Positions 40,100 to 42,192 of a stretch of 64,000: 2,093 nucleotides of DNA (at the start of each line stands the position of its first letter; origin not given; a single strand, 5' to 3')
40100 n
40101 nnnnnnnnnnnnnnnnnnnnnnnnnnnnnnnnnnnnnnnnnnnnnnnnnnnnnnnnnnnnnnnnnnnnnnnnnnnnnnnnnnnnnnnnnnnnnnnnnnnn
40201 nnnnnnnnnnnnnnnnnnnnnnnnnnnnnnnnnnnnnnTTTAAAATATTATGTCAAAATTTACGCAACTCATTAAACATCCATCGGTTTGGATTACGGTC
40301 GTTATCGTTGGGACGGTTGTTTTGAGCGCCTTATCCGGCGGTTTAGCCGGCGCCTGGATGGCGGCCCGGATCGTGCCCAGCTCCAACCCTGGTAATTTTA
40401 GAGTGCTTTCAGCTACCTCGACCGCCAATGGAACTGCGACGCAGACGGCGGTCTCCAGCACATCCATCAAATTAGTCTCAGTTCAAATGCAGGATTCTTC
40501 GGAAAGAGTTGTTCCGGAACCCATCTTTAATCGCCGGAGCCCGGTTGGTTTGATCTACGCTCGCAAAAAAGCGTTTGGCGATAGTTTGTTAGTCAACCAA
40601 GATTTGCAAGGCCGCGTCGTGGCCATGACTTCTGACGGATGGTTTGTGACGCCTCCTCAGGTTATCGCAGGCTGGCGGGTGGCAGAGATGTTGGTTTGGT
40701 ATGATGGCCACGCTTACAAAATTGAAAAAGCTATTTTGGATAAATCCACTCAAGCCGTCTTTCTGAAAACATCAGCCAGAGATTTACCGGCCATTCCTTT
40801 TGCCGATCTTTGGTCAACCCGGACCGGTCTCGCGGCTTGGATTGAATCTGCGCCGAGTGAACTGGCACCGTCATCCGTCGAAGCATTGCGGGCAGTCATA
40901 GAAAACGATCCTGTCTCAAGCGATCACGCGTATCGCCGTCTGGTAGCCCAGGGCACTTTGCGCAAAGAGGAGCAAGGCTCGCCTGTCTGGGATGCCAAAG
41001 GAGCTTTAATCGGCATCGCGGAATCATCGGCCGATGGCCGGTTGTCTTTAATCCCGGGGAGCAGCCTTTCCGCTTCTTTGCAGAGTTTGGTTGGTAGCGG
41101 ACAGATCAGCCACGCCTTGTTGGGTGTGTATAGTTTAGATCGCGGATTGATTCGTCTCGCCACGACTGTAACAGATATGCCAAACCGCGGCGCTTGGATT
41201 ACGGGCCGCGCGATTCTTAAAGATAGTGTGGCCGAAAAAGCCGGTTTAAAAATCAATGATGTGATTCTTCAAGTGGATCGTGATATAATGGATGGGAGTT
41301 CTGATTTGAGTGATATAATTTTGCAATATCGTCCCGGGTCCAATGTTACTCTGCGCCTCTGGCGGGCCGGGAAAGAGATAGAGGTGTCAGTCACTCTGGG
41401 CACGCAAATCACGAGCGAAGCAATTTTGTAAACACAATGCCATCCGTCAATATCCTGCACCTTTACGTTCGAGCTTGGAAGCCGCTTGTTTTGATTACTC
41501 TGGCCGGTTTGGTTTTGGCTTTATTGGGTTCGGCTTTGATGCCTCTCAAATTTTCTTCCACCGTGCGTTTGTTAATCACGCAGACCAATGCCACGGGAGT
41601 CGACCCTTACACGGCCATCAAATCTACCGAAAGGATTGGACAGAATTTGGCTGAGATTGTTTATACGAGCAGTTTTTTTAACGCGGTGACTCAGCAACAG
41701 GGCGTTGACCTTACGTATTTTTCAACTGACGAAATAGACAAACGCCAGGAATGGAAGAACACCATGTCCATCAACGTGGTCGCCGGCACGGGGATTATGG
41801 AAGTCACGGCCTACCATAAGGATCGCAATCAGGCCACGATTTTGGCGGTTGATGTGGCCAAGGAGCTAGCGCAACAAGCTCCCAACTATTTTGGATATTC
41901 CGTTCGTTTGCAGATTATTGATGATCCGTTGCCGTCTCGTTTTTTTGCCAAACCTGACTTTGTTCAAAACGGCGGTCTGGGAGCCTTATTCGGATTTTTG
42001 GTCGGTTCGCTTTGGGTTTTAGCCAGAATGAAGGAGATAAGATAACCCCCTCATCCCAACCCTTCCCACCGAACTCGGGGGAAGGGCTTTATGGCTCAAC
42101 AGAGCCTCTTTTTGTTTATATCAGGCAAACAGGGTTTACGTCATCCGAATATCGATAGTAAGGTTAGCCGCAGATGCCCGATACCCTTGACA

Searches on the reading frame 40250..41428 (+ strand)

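Call 14: search_protein_families(library=pfam, proteins=[window:40250-41428:+], max_evalue=0.01)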
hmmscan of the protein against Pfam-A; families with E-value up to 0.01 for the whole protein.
window:40250-41428:+ (393 aa): 2 families
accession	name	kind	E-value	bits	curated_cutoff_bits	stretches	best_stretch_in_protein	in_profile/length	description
PF13180.12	PDZ_2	-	2.9e-09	37.5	27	1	324-383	21-80/80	PDZ domain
PF17820.7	PDZ_6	-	3.9e-06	26.9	27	1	321-372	4-54/54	PDZ domain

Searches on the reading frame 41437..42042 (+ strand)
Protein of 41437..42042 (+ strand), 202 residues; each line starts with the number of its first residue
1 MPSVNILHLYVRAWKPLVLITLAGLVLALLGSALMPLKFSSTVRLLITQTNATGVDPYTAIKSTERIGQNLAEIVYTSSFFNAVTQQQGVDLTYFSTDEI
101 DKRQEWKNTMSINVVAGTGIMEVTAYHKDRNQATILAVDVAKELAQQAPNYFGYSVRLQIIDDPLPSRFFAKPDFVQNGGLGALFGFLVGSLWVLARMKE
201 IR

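Call 14: search_protein_families(library=pfam, proteins=[window:41437-42042:+], max_evalue=0.01)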
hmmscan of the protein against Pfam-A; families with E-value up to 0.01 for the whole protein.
window:41437-42042:+ (202 aa): 0 families

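Call 17: find_encoding_contigs(protein=window:41437-42042:+, flank=10000, max_places=10)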
Protein window:41437-42042:+ (202 aa): 2 contigs read that carry it; 2 places shown.
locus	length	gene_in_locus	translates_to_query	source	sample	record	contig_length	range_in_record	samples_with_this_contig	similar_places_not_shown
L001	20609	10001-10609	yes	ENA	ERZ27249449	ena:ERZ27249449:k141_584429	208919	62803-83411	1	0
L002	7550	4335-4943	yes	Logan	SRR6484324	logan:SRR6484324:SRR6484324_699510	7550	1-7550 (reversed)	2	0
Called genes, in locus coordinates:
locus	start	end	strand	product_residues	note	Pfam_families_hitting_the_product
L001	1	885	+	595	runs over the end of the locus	PF07973:tRNA_SAD, PF00587:tRNA-synt_2b, PF03129:HGTP_anticodon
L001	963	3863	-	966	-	-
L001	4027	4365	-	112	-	PF00453:Ribosomal_L20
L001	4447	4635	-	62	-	PF01632:Ribosomal_L35p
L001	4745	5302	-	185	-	PF05198:IF3_N, PF00707:IF3_C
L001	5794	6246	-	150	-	PF01668:SmpB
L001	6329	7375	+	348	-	PF01594:AI-2E_transport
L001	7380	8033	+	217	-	-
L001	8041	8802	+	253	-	-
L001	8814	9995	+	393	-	PF13180:PDZ_2, PF17820:PDZ_6 (weak)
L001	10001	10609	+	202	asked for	-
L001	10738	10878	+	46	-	-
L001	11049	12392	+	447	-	-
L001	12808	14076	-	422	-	-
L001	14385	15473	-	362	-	-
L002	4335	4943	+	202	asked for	-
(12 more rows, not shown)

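Call 83: search_protein_families(library=ncbifam, proteins=[window:41437-42042:+], max_evalue=0.01)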
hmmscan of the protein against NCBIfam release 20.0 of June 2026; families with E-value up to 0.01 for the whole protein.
window:41437-42042:+ (202 aa): 1 family
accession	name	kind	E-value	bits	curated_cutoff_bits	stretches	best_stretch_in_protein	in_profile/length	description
TIGR01006.1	polys_exp_MPA1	subfamily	0.00028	20.4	296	1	4-196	8-195/226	CspC family polysaccharide chain length determinant protein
